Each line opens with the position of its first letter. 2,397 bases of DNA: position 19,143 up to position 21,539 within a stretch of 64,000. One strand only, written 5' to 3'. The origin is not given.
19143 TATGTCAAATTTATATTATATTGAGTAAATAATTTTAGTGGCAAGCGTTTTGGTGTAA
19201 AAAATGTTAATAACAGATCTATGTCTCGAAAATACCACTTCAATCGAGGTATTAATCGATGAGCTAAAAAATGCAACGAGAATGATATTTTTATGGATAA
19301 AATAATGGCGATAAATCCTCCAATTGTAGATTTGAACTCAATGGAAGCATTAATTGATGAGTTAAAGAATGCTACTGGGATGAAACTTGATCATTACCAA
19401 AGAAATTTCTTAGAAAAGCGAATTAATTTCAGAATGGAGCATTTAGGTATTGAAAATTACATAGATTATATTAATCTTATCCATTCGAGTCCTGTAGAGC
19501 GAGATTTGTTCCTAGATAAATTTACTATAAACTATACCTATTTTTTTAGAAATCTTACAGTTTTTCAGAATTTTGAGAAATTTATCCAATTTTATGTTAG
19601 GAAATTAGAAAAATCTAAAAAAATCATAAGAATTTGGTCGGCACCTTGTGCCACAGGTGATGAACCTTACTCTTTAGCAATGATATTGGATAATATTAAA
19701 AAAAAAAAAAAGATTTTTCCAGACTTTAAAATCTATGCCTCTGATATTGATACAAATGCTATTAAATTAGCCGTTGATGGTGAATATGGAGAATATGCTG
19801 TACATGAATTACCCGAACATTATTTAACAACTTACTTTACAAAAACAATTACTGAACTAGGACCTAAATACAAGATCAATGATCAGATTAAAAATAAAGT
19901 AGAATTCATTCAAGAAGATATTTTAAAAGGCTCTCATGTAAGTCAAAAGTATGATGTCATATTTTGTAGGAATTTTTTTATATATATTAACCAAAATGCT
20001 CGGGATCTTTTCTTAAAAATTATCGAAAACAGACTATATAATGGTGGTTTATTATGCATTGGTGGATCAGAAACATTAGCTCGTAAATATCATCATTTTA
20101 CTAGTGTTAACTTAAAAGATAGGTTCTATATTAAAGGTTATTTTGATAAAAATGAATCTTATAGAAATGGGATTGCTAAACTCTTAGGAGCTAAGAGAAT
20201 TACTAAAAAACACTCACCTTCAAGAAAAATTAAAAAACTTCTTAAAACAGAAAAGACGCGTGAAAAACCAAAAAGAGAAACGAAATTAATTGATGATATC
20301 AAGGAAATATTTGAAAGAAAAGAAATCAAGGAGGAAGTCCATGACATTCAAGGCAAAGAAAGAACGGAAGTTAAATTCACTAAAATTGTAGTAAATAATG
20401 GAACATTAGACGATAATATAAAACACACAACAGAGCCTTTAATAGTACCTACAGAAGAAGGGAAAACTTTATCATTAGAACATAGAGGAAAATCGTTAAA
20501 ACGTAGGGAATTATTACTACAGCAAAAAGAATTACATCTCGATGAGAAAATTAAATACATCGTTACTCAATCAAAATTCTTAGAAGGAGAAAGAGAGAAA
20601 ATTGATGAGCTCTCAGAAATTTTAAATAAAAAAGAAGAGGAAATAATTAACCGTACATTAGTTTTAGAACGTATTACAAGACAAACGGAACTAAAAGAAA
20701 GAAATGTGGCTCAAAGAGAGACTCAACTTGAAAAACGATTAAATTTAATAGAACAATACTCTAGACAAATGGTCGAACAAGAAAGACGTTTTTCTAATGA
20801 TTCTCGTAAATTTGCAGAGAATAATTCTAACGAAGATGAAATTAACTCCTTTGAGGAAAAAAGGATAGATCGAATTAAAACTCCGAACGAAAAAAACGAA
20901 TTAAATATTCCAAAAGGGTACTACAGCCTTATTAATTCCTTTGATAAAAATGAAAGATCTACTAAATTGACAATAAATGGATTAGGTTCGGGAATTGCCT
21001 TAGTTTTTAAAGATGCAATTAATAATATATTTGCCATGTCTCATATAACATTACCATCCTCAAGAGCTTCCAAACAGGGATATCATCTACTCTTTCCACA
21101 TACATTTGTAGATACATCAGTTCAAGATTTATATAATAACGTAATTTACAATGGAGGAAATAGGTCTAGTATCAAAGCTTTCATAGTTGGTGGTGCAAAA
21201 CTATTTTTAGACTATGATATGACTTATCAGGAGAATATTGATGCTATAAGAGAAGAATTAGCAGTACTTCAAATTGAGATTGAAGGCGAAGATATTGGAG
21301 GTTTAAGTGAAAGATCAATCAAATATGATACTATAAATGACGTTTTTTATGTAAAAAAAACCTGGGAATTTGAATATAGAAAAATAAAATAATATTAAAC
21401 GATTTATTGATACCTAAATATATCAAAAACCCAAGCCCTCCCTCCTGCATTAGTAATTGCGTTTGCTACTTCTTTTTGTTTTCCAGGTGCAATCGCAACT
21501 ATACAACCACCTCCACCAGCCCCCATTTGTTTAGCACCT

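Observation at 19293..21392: Orphan CheR / coiled-coil / CheD-like fusion with Gly at the CheD catalytic Cys position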

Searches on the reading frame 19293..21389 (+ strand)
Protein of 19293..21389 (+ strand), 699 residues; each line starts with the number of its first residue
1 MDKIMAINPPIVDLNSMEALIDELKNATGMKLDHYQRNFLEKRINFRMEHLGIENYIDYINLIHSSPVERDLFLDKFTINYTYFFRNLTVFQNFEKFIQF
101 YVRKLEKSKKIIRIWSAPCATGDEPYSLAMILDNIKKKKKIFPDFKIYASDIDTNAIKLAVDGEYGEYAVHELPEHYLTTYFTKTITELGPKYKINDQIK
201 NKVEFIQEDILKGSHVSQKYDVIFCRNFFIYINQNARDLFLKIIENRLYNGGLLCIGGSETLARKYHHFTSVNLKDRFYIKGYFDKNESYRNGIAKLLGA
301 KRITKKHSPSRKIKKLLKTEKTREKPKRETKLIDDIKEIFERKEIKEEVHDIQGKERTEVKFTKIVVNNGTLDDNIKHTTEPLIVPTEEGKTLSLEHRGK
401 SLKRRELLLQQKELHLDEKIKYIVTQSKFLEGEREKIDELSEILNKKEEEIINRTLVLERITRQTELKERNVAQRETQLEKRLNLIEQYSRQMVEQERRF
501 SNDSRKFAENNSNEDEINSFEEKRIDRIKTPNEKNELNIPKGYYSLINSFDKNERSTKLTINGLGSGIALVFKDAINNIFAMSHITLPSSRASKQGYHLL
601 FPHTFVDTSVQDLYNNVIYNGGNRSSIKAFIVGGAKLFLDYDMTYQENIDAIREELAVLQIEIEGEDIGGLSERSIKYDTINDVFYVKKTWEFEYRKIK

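Call 3: search_protein_families(library=pfam, proteins=[window:19293-21389:+], max_evalue=1)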
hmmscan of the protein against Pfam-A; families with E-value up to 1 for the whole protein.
window:19293-21389:+ (699 aa): 6 families
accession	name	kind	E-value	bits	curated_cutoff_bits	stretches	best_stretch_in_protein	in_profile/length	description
PF01739.24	CheR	-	5.4e-48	163.5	27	1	80-275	1-192/195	CheR methyltransferase, SAM binding domain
PF03975.18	CheD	-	2.3e-13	50.7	25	1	587-688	2-107/108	CheD chemotactic sensory transduction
PF03705.20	CheR_N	-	1.4e-09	37.9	27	1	17-67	3-53/53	CheR methyltransferase, all-alpha domain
PF08242.18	Methyltransf_12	-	0.012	16.8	30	1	199-254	47-98/98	Methyltransferase domain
PF13649.12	Methyltransf_25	-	0.024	15.8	27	1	201-252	46-97/97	Methyltransferase domain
PF08241.18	Methyltransf_11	-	0.18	12.9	21.2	1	199-256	43-95/95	Methyltransferase domain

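Call 4: search_protein_families(library=ncbifam, proteins=[window:19293-21389:+], max_evalue=1)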
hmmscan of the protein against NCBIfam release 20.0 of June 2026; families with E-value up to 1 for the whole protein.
window:19293-21389:+ (699 aa): 11 families
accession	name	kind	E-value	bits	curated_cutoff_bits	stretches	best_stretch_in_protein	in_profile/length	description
NF007902.0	PRK10611.1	equivalog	2.1e-34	119.1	435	1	27-270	37-274/287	protein-glutamate O-methyltransferase CheR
NF041119.1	CheD_Thtga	equivalog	3.8e-20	72.9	240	1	557-690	17-149/160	chemoreceptor glutamine deamidase/glutamate methylesterase CheD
NF010018.0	PRK13495.1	equivalog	1.5e-17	64.2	243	1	555-689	16-147/159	chemoreceptor glutamine deamidase CheD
NF010015.0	PRK13490.1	equivalog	1.1e-13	51.5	251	1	555-688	18-153/162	chemoreceptor glutamine deamidase CheD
NF010013.0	PRK13487.1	equivalog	4.7e-08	32.7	223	1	559-689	41-169/201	chemoreceptor glutamine deamidase CheD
TIGR04345.1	ovoA_Cterm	equivalog_domain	1.2e-07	31.5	170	1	98-266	30-179/242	putative 4-mercaptohistidine N1-methyltransferase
NF010014.0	PRK13489.1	equivalog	7.7e-07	29.5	290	1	563-689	40-167/238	chemoreceptor glutamine deamidase CheD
NF010020.0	PRK13498.1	equivalog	3.6e-05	23.7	236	1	557-689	24-157/168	chemoreceptor glutamine deamidase CheD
NF010016.0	PRK13493.1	equivalog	0.00026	20.8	369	1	558-690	58-195/227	chemoreceptor glutamine deamidase CheD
NF010019.0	PRK13497.1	equivalog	0.00027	20.8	313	1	563-679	30-144/184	chemoreceptor glutamine deamidase CheD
NF010017.0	PRK13494.1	equivalog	0.0058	16.3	285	1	562-669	31-136/163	chemoreceptor glutamine deamidase CheD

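Call 5: search_solved_structures(query=window:19293-21389:+, max_evalue=1, show_alignments=3)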
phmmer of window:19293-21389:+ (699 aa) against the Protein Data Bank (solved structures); distinct sequences matched with E-value up to 1: 9.
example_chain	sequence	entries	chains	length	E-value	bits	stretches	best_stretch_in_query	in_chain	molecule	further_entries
5ftw_A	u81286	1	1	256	2.2e-33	118.8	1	22-263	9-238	CHEMOTAXIS PROTEIN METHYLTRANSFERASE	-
5xlx_A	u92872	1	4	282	5.1e-25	91.1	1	25-274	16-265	Chemotaxis protein methyltransferase 1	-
5xly_A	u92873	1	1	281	5.2e-25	91.1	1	25-273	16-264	Chemotaxis protein methyltransferase 1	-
5y4r_A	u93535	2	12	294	7.4e-25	90.6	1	25-273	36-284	Chemotaxis protein methyltransferase 1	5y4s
1bc5_A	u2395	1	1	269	1e-22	83.6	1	27-269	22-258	CHEMOTAXIS RECEPTOR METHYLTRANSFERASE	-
1af7_A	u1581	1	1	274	1.1e-22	83.5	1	27-269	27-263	CHEMOTAXIS RECEPTOR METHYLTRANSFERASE CHER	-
2f9z_C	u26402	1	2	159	7e-11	44.4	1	561-694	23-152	PROTEIN (chemotaxis methylation protein)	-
2nd9_A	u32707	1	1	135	0.22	13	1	293-374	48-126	Mid-cell-anchored protein Z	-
3u1a_A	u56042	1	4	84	0.96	10.9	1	434-512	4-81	smooth muscle tropomyosin alpha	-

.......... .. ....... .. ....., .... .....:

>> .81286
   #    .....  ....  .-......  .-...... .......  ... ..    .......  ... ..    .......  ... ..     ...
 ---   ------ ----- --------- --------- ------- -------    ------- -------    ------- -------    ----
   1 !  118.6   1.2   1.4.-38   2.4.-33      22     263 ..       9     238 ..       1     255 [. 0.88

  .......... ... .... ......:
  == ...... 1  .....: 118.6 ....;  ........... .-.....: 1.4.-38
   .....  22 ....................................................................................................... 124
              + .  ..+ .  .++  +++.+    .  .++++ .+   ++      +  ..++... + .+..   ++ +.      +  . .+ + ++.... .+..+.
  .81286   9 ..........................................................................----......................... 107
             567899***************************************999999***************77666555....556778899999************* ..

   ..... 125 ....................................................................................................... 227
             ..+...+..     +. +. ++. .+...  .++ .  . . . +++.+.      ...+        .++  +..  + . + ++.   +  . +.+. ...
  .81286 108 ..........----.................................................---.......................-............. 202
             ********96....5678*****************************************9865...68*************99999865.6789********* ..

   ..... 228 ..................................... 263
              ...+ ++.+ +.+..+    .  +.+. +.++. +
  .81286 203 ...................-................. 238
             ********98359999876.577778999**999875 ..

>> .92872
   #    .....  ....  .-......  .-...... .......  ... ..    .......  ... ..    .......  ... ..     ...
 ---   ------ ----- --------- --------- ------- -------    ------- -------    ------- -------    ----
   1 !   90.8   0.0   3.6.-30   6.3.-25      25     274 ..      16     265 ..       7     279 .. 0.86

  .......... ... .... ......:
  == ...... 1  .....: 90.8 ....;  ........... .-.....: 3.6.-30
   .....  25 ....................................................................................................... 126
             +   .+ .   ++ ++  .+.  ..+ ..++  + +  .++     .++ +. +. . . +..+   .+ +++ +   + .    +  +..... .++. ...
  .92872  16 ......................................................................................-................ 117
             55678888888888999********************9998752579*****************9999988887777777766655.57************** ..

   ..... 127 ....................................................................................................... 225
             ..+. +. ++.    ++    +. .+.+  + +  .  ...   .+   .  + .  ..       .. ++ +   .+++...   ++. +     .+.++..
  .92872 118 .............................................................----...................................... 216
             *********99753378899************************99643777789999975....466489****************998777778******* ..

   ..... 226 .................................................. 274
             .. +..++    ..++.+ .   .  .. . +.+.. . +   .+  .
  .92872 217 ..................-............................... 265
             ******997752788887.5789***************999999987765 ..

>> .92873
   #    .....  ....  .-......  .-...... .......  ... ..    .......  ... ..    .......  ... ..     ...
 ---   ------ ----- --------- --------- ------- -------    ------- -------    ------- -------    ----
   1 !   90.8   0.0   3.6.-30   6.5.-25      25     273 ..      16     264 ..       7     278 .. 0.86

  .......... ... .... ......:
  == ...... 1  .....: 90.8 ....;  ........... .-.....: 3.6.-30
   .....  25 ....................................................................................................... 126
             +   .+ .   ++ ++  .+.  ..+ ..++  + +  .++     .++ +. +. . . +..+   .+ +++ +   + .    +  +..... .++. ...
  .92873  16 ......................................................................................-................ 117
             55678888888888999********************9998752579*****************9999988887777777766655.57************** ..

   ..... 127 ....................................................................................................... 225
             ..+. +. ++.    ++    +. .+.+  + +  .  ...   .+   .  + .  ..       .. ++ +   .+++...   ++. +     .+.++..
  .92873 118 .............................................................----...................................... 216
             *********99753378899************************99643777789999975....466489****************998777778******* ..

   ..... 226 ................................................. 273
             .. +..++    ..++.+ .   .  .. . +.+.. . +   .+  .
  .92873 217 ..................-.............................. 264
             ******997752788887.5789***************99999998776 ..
